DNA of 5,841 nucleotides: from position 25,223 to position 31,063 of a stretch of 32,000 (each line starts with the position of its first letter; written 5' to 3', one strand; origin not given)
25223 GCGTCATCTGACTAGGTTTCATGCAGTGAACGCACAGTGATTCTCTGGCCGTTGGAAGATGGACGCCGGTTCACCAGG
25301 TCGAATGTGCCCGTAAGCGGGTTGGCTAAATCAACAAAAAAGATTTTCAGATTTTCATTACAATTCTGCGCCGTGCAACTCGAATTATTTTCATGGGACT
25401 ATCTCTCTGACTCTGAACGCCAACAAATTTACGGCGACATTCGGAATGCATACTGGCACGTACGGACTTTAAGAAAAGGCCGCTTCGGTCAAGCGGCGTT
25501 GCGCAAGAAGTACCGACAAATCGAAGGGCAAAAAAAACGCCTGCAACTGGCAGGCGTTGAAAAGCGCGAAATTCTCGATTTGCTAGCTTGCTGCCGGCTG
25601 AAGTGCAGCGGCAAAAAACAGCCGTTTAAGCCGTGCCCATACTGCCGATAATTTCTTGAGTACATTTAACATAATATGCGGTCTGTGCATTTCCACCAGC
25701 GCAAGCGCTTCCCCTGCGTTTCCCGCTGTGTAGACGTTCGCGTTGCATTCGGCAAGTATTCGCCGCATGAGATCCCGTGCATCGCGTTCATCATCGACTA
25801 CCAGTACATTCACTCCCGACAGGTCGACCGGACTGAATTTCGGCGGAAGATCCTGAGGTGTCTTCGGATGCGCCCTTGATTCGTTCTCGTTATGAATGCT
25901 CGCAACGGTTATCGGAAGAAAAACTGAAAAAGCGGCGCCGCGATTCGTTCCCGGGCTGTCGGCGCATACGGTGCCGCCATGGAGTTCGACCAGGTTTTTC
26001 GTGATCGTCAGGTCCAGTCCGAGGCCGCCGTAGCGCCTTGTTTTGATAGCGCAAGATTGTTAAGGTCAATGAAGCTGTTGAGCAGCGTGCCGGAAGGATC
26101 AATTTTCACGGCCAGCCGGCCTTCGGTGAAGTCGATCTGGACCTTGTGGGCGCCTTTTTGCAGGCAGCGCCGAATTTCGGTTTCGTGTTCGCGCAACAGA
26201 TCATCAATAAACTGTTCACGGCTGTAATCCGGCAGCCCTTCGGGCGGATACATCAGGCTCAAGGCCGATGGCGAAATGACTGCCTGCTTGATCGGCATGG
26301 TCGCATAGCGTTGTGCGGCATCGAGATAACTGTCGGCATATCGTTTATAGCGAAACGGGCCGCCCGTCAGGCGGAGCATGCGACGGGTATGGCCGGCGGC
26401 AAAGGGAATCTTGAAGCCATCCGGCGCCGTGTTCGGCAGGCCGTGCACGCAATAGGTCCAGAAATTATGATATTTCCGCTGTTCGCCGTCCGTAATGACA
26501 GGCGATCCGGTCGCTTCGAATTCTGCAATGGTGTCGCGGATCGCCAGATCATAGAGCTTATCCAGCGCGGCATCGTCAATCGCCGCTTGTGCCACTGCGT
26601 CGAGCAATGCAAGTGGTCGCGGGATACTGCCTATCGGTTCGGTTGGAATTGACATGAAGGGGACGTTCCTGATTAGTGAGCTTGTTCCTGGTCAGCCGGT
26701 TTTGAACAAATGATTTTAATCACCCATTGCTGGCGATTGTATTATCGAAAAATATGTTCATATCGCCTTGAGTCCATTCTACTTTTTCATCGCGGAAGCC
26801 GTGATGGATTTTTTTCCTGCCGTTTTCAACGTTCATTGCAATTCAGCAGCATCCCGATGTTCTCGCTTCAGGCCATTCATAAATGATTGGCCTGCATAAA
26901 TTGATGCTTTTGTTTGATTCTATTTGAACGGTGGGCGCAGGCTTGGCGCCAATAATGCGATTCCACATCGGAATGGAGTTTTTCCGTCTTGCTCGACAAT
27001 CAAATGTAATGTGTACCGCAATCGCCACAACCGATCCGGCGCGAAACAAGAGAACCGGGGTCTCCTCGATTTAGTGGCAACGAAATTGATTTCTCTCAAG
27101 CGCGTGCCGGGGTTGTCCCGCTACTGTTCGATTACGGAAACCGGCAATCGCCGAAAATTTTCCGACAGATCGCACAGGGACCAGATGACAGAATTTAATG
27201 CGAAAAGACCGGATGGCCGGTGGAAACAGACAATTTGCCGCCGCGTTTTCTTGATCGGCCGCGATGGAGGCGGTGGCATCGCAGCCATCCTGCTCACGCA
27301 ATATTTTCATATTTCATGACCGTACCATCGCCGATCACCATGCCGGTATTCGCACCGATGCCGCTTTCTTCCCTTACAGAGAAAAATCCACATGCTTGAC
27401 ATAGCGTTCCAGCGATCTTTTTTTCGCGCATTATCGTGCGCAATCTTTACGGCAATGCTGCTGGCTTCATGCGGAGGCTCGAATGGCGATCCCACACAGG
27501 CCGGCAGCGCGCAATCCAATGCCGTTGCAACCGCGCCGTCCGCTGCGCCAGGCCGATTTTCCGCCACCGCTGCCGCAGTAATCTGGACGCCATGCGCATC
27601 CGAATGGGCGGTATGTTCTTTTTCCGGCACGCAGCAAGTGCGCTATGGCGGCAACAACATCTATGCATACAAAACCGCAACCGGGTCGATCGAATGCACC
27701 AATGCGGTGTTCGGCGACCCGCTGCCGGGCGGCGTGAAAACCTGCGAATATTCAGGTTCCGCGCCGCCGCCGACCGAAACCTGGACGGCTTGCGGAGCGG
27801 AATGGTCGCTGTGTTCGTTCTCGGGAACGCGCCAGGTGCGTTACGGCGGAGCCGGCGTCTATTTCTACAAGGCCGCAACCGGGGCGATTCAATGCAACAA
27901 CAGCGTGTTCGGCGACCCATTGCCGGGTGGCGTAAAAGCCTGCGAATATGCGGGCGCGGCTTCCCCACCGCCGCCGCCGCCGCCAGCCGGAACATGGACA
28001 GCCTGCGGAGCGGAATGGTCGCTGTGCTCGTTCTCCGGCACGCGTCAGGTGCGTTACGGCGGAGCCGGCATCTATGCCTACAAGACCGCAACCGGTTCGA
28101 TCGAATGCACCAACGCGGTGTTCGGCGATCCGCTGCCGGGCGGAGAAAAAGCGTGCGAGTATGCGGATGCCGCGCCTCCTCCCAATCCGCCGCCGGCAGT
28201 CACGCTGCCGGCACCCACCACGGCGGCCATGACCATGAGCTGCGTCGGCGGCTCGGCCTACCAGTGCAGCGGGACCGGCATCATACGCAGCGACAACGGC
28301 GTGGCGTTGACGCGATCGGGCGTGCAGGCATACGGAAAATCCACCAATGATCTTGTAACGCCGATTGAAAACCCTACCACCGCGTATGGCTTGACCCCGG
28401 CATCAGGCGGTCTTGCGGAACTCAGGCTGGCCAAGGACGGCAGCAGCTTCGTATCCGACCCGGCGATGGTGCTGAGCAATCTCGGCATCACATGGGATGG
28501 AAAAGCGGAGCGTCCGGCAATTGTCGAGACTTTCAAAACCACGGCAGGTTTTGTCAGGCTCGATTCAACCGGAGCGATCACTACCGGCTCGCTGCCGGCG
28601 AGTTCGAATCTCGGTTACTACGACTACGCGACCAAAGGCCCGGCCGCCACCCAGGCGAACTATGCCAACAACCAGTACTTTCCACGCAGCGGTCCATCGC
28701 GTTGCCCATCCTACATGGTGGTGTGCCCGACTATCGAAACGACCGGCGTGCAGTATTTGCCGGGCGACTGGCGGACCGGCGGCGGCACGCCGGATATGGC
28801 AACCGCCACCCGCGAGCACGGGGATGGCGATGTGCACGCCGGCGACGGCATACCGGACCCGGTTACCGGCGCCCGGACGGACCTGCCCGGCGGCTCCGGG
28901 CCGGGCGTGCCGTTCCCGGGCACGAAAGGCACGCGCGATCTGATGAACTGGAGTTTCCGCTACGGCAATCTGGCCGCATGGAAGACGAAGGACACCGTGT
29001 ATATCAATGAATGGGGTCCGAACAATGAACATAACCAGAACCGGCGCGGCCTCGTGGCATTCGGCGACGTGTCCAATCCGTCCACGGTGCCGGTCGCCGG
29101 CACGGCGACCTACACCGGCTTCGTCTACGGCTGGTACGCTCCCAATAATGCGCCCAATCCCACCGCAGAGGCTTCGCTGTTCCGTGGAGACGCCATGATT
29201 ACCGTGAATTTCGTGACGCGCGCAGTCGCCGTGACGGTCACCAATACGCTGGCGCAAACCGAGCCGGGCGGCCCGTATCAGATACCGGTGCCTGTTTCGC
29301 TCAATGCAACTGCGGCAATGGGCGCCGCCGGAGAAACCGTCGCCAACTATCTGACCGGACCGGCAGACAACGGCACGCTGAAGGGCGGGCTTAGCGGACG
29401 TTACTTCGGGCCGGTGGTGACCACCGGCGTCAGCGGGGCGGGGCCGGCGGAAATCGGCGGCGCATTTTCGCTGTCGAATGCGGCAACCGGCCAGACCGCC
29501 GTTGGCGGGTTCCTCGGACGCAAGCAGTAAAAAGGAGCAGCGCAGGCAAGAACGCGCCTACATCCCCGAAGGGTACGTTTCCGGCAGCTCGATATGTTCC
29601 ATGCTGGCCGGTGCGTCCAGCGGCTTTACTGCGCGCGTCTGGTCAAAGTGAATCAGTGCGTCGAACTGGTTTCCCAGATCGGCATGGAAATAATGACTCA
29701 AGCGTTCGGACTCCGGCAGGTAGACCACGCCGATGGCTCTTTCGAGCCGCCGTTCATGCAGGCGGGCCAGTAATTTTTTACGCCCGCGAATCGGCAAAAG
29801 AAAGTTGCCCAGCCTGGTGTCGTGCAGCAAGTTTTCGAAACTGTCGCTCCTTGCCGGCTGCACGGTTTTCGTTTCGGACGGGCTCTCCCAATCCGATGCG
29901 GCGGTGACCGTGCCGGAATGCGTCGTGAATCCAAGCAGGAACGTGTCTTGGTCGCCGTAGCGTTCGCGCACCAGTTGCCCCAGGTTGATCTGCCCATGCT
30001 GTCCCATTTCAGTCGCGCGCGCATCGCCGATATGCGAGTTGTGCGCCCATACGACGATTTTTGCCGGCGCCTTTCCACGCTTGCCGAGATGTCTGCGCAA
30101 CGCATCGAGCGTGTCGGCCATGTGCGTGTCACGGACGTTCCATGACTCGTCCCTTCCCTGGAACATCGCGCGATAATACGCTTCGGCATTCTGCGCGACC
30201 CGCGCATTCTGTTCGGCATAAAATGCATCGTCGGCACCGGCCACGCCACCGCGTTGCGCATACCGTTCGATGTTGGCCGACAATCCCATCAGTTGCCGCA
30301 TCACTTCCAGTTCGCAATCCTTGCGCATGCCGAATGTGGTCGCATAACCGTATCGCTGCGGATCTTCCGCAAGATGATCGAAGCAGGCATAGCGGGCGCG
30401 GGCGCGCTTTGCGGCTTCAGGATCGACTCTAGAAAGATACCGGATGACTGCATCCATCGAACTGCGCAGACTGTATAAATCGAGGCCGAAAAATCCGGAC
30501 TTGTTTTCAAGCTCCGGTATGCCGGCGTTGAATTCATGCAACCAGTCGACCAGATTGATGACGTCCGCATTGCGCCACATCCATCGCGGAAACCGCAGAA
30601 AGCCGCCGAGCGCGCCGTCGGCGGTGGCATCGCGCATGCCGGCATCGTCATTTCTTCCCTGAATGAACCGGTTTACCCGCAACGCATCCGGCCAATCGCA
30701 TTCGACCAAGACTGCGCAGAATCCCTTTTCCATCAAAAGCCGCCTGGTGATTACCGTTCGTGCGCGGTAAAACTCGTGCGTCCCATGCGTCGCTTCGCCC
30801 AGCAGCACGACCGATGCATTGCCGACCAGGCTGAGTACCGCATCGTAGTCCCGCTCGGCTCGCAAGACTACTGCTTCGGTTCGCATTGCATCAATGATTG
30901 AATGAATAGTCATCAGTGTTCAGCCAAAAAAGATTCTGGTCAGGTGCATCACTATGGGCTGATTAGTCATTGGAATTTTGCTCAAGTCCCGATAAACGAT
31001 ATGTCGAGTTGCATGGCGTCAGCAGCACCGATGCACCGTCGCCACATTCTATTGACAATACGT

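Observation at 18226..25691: Integrase-less inovirus inserted inside a receiver-domain codon string, with a perfect XerD arm at the junction (Xer-dependent integration at a non-dif pseudo-site?)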

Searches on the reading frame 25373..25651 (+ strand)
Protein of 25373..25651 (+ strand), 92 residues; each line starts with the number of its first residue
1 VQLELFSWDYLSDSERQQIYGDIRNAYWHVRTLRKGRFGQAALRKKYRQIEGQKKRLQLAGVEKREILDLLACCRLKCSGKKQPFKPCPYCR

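Call 72: predict_structure(alignment_id=A5)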
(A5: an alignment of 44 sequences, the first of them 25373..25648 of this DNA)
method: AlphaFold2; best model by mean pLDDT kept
length: 92 residues; sequences in the alignment: 44
mean_pLDDT: 84.0   pTM: 0.72
mean pLDDT of the five models: 84.0, 83.8, 83.0, 81.7, 81.4
residues with pLDDT >= 90: 31; 70-90: 51; 50-70: 10; < 50: 0
segments of 3 or more residues with pLDDT < 50: none
pLDDT, mean of each block of 10 residues (from residue 1): 61 89 91 81 92 91 90 84 79 72
secondary structure, 60 per line:
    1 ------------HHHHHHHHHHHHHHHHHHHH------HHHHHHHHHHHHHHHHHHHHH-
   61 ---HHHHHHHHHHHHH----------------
elements in order: H13-32 H39-59 H64-76

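Call 75: fold_search(model_id=the predicted structure, library=pdb)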
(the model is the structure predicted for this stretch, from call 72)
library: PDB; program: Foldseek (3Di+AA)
matches with E <= 10: 51; with E <= 0.001: 0
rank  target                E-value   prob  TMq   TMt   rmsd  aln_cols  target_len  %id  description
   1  8boq_C                1.9e+00  0.20  0.27  0.22   9.9        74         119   12  A. vinelandii Fe-nitrogenase FeFe protein (released 2023-06-14)
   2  4n83_B                2.9e+00  0.16  0.32  0.14   7.0        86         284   12  X-ray crystal structure of Streptococcus sanguinis dimanganese(II)-NrdF (released 2014-01-08)
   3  8uch                  3.4e+00  0.25  0.39  0.12   4.6        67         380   16  Thermophilic RNA Ligase from Palaeococcus pacificus K92A + ATP (released 2024-02-21)
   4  8ucf                  3.4e+00  0.25  0.39  0.12   4.6        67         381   16  Thermophilic RNA Ligase from Palaeococcus pacificus K238G (released 2024-02-21)
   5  3lq7_B                3.5e+00  0.30  0.41  0.21   6.0        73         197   25  Crystal structure of glutathione s-transferase from agrobacterium tumefaciens str. c58 (released 2010-02-23)
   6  8x2q                  3.7e+00  0.63  0.49  0.42   6.6        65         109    9  The Crystal Structure of APC from Biortus. (released 2023-11-22)
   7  9ghd_V                3.9e+00  0.18  0.31  0.17   7.8        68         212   13  Escherichia coli 70S ribosome in complex with Staphylococcus aureus FusB-EF-G (FusB-EF-G-70S*) (released 2025-03-26)
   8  5n6y_F                4.1e+00  0.15  0.28  0.24   8.5        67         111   18  Azotobacter vinelandii vanadium nitrogenase (released 2017-07-26)
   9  8oie_B                4.1e+00  0.13  0.28  0.24   9.9        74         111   15  Iron Nitrogenase Complex from Rhodobacter capsulatus (released 2023-10-04)
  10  5n6y_C                4.1e+00  0.13  0.28  0.24   9.9        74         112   19  Azotobacter vinelandii vanadium nitrogenase (released 2017-07-26)
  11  6v7u_A                4.6e+00  0.41  0.45  0.61   4.1        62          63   14  Structure of a phage-encoded quorum sensing anti-activator, Aqs1 (released 2020-12-16)
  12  4adn_B                4.6e+00  0.14  0.29  0.16   7.8        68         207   13  Fusidic acid resistance protein FusB (released 2012-03-07)
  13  5jwr_H                4.8e+00  0.21  0.39  0.30   4.0        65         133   12  Crystal structure of foldswitch-stabilized KaiB in complex with the N-terminal CI domain of KaiC and a dimer of KaiA C (released 2017-03-29)
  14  3j9w_AT               4.8e+00  0.18  0.36  0.38   3.8        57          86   14  Cryo-EM structure of the Bacillus subtilis MifM-stalled ribosome complex (released 2015-04-29)
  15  4glt_C                5.1e+00  0.33  0.45  0.22   5.0        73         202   15  Crystal structure of glutathione s-transferase MFLA_2116 (target EFI-507160) from methylobacillus flagellatus kt with  (released 2012-08-29)
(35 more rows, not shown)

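Call 77: fold_search(model_id=the predicted structure, library=viral)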
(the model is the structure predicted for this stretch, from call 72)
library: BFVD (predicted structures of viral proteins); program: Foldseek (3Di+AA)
matches with E <= 10: 207; with E <= 0.001: 0
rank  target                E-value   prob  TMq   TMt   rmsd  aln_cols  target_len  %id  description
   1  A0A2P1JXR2            9.8e-01  0.89  0.50  0.58   9.6        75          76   15  Uncharacterized protein [Rhodococcus phage Finch]
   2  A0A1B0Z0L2            1.6e+00  0.69  0.50  0.36   8.5        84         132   14  (no name in the UniProt tables at hand)
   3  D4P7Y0                1.9e+00  0.75  0.48  0.65   2.4        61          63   15  Gp05 [Rhodococcus phage ReqiPine5]
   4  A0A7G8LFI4            1.9e+00  0.54  0.49  0.45   6.1        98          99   11  (no name in the UniProt tables at hand)
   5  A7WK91                2.0e+00  0.66  0.50  0.40   4.3        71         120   14  Uncharacterized protein [Betalipothrixvirus acidiani]
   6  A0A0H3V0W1            2.1e+00  0.72  0.46  0.61   4.6        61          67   16  (no name in the UniProt tables at hand)
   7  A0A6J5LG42            2.1e+00  0.35  0.39  0.47   8.8        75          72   12  Uncharacterized protein [uncultured Caudovirales phage]
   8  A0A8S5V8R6            2.4e+00  0.85  0.58  0.59   3.4        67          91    7  Uncharacterized protein [Caudovirales sp. ctCpR1]
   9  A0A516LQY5            2.4e+00  0.33  0.34  0.21   8.1        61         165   15  (no name in the UniProt tables at hand)
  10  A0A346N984            2.6e+00  0.66  0.48  0.62   3.0        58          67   17  (no name in the UniProt tables at hand)
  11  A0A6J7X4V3            2.8e+00  0.30  0.41  0.37   4.5        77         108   10  Uncharacterized protein [uncultured Caudovirales phage]
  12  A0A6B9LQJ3            2.8e+00  0.28  0.39  0.32   9.2        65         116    9  Uncharacterized protein [Escherichia phage E26]
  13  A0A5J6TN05            3.1e+00  0.15  0.32  0.22   6.6        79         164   15  (no name in the UniProt tables at hand)
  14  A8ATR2                3.3e+00  0.28  0.41  0.45   4.2        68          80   15  (no name in the UniProt tables at hand)
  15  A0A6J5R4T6            3.4e+00  0.13  0.30  0.16  11.4        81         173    7  Uncharacterized protein [uncultured Caudovirales phage]
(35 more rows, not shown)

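Call 88: find_related_loci(query=A5, collection=metagenome_contigs, flank=3000)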
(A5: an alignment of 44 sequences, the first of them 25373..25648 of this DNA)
Query A5 (92 aa) in metagenome_contigs; peptide patterns used: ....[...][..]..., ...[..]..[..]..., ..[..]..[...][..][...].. (x = any residue, [..] = any of these).
539 stretches matched a pattern; 103 encode a relative of the query (tblastn E <= 1e-3); the best 80 are kept; 80 distinct loci.
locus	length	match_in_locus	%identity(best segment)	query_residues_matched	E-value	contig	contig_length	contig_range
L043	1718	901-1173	69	1-91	6e-40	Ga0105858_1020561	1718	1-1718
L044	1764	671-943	66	1-91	2e-39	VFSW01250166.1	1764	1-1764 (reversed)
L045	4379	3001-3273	66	1-91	1e-38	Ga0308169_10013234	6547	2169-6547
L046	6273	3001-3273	68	1-91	8e-39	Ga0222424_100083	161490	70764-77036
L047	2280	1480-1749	67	2-91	4e-38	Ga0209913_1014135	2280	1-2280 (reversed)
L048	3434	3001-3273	65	1-91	1e-37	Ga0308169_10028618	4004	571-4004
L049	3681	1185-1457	66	1-91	2e-37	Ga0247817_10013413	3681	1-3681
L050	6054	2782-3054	66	1-91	2e-37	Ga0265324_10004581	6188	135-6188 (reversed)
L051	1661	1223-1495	64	1-91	3e-37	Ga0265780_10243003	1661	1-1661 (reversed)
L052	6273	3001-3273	63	1-91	2e-36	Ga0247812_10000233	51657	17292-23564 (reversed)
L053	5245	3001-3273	67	1-91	1e-36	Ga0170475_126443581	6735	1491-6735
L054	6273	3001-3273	66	1-91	1e-36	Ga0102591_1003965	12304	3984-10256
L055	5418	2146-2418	64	1-91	3e-36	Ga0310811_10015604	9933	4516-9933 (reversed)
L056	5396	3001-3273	62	1-91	3e-36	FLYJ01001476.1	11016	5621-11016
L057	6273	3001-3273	65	1-91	3e-36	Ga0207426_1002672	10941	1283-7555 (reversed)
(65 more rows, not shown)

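Call 105: search_dna_similar(query=window:25373-25651:+, collection=phages, mode=protein, max_rows=12, max_evalue=0.01)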
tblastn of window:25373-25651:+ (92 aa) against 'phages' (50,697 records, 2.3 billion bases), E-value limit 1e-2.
Records with a match: 22; places in all: 22; records where one place covers at least 80% of the query: 3.
Best place of each record, by identity: <60% 22.
By first word of the organism name: Ralstonia 21; Inoviridae 1.
By host as written in the record: Ralstonia solanacearum 17; - 2; Ralstonia solanacearum R355 1; Ralstonia solanacearum species complex 1; Ralstonia solanacearum R299, UW30 1.
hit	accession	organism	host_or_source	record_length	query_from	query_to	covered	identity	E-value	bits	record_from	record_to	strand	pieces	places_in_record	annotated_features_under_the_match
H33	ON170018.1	Ralstonia phage YO001_4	Ralstonia solanacearum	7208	10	75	72%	59.1%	2e-15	75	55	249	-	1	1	record has no annotation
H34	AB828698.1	Ralstonia phage RSS30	Ralstonia solanacearum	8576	13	91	86%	45.6%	2e-12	66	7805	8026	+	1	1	hypothetical protein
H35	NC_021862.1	Ralstonia phage RSS30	Ralstonia solanacearum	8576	13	91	86%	45.6%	2e-12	66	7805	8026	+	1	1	hypothetical protein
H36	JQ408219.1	Ralstonia phage RSS0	Ralstonia solanacearum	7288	11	75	68%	54.0%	2e-6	73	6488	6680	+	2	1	none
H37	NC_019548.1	Ralstonia phage RSS0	Ralstonia solanacearum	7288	11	75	68%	54.0%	2e-6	73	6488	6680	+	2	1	none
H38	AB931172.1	Ralstonia phage RS611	Ralstonia solanacearum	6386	11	75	71%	52.3%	4e-13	68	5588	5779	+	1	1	none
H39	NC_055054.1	Ralstonia phage RS611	Ralstonia solanacearum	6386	11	75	71%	52.3%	4e-13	68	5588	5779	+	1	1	none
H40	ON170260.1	Ralstonia phage YO154_3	Ralstonia solanacearum R355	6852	11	75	71%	52.3%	4e-13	68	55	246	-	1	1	record has no annotation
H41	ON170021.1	Ralstonia phage YO003_3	Ralstonia solanacearum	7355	11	75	71%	52.3%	4e-13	68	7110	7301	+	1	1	record has no annotation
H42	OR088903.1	Ralstonia phage RSCq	Ralstonia solanacearum species complex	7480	11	75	71%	52.3%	4e-13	68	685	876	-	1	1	hypothetical protein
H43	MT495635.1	Ralstonia phage RSBg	Ralstonia solanacearum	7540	11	75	71%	52.3%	4e-13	68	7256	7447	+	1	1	none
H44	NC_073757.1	Ralstonia phage RSBg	Ralstonia solanacearum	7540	11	75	71%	52.3%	4e-13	68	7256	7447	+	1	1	none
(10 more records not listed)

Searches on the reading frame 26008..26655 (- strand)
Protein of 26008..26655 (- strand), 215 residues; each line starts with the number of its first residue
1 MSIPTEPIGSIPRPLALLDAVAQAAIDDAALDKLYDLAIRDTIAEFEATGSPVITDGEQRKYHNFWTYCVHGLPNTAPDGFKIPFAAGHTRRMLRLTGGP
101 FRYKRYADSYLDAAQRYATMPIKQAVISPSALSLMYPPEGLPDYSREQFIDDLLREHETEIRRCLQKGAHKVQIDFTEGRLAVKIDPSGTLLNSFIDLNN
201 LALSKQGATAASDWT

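Call 13: search_protein_families(library=pfam, proteins=[window:26008-26655:-], max_evalue=0.001)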
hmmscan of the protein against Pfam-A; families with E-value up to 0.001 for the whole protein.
window:26008-26655:- (215 aa): 0 families

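Call 98: search_protein_families(library=ncbifam, proteins=[window:26008-26655:-], max_evalue=0.01)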
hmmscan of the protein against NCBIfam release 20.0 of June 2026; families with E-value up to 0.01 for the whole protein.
window:26008-26655:- (215 aa): 3 families
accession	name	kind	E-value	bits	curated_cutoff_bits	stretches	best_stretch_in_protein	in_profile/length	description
NF003317.0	PRK04326.1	equivalog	1.1e-05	24.8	406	1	3-62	9-71/340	methionine synthase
NF005085.0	PRK06520.1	subfamily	0.00029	20.1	313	1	6-63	11-71/368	5-methyltetrahydropteroyltriglutamate--homocysteine S-methyltransferase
NF004875.0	PRK06233.1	equivalog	0.0015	17.4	576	1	7-178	14-195/373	vitamin B12 independent methionine synthase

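Call 99: search_protein_families(library=pfam, proteins=[window:26008-26655:-], max_evalue=0.1)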
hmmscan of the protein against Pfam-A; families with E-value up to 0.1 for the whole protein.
window:26008-26655:- (215 aa): 0 families

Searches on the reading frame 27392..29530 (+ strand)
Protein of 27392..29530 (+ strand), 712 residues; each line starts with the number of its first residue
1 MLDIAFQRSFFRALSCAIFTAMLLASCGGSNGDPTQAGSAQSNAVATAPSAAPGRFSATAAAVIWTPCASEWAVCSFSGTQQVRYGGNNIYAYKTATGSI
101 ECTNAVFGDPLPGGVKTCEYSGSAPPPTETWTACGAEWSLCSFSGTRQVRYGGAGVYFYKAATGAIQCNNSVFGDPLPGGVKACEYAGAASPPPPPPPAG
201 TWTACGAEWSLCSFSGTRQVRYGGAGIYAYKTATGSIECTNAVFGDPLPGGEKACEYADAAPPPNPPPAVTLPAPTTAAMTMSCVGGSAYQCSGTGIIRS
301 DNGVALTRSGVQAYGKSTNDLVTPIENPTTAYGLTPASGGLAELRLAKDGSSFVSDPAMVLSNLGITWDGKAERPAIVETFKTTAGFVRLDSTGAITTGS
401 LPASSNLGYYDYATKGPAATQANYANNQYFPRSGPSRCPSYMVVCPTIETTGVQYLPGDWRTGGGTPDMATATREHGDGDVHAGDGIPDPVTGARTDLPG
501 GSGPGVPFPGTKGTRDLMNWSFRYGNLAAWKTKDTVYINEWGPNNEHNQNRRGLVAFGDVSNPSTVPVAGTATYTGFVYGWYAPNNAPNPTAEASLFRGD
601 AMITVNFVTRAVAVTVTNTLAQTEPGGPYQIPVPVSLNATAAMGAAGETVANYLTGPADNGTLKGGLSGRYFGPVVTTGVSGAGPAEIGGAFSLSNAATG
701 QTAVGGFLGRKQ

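Call 13: search_protein_families(library=pfam, proteins=[window:27392-29530:+], max_evalue=0.001)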
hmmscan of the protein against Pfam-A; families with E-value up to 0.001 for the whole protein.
window:27392-29530:+ (712 aa): 0 families

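Call 98: search_protein_families(library=ncbifam, proteins=[window:27392-29530:+], max_evalue=0.01)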
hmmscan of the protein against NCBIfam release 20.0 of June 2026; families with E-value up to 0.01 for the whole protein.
window:27392-29530:+ (712 aa): 2 families
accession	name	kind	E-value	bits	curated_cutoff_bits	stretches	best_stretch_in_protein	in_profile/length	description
NF041636.1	slam_lipo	equivalog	2.2e-07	31.3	80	1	532-706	9-152/154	Slam-dependent surface lipoprotein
TIGR01451.2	B_ant_repeat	repeat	0.0017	18.3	24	0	97-121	23-47/53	DUF11 type repeat protein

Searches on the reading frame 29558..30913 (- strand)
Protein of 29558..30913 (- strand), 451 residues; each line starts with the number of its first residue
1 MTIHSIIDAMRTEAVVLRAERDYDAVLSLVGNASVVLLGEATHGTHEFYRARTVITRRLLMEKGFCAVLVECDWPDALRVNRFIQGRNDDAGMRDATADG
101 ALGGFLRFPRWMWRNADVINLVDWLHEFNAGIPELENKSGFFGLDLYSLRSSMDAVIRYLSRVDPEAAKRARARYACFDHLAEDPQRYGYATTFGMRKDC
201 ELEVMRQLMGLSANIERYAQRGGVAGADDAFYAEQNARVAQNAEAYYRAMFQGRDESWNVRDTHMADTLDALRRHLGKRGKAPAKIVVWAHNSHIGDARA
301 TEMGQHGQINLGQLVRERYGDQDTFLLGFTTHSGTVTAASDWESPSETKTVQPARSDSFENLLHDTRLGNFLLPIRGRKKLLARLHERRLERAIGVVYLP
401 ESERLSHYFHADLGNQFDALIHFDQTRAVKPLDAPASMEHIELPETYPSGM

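Call 13: search_protein_families(library=pfam, proteins=[window:29558-30913:-], max_evalue=0.001)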
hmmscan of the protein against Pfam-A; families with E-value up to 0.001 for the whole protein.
window:29558-30913:- (451 aa): 1 family
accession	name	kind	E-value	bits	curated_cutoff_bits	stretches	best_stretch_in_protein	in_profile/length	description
PF05139.19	Erythro_esteras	-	3.3e-130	435.4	26.4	1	62-426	3-358/358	Erythromycin esterase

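Call 17: find_encoding_contigs(protein=window:29558-30913:-, flank=10000, max_places=10)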
Protein window:29558-30913:- (451 aa): 2 contigs read that carry it; 1 place shown.
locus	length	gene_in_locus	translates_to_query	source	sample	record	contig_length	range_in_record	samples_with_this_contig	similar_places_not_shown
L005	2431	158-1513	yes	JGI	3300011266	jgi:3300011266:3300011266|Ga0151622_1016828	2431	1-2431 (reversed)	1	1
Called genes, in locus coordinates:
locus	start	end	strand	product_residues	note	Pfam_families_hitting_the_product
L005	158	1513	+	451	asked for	PF05139:Erythro_esteras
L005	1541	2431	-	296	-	?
